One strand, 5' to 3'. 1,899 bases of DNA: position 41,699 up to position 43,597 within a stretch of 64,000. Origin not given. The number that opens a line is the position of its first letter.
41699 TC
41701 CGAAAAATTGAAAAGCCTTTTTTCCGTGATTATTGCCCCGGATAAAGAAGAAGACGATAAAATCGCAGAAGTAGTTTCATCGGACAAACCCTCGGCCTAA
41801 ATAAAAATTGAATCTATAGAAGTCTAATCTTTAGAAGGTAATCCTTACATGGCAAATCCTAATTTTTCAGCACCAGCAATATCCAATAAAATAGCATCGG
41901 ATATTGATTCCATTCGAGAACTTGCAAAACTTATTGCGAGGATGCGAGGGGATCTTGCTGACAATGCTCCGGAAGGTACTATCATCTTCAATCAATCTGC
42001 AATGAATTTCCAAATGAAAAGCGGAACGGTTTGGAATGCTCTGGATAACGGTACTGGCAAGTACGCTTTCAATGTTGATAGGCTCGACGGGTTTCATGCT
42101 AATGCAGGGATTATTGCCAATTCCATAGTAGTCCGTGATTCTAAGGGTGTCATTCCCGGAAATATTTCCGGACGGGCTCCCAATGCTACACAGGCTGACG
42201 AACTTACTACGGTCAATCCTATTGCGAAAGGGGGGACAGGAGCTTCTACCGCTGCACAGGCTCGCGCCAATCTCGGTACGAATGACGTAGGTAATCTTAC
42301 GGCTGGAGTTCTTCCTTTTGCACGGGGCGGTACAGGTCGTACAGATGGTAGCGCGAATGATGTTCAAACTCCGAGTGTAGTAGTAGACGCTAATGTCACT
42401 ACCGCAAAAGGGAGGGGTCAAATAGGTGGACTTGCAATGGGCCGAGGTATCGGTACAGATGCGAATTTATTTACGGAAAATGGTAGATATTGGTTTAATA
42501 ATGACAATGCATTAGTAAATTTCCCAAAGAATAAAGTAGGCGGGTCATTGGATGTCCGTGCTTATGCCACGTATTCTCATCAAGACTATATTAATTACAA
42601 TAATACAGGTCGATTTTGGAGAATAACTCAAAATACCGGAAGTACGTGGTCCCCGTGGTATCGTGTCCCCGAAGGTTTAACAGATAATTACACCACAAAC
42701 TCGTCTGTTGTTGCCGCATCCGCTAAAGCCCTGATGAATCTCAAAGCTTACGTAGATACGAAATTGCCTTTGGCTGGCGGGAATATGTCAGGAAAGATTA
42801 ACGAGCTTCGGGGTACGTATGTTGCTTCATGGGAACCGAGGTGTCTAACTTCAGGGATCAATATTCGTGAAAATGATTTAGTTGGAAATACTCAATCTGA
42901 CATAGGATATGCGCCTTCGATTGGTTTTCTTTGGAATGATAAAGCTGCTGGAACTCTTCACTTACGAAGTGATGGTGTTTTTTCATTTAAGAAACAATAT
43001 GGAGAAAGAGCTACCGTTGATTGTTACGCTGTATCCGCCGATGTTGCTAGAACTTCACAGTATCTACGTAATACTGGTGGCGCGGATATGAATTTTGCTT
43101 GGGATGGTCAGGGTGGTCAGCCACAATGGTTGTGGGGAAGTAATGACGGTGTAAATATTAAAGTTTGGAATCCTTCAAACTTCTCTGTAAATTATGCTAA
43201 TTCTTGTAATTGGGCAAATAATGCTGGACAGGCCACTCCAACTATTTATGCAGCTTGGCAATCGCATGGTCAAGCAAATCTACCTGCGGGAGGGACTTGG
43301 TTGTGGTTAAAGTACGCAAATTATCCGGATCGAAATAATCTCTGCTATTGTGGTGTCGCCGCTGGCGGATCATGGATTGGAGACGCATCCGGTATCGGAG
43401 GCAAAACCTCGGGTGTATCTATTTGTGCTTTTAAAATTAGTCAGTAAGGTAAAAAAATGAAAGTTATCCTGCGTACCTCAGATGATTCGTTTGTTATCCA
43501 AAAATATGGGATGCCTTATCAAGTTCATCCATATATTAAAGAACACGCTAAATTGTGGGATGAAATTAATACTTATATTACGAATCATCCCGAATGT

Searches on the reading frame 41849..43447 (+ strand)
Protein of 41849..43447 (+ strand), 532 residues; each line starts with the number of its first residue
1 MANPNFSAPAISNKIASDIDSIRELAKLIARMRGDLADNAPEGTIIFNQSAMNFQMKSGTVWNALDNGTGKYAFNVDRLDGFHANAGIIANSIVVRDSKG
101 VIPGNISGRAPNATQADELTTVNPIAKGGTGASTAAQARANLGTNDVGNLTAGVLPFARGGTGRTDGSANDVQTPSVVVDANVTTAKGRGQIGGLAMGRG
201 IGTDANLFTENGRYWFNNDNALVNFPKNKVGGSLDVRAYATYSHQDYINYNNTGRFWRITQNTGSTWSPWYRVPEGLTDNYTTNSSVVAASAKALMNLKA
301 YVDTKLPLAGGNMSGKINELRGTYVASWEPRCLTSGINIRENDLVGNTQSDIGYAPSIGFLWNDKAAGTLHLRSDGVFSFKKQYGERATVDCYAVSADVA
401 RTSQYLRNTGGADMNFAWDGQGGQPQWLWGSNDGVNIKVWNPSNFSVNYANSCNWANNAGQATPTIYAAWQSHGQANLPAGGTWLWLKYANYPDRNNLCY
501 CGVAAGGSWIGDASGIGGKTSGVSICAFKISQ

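Call 12: search_protein_families(library=phrogs, proteins=[window:41849-43447:+], max_evalue=0.001)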
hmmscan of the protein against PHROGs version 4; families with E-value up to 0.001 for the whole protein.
window:41849-43447:+ (532 aa): 1 family
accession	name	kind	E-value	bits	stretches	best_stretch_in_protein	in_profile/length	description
phrog_11393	-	tail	0.00057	19.7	1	120-150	339-369/538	tail fiber protein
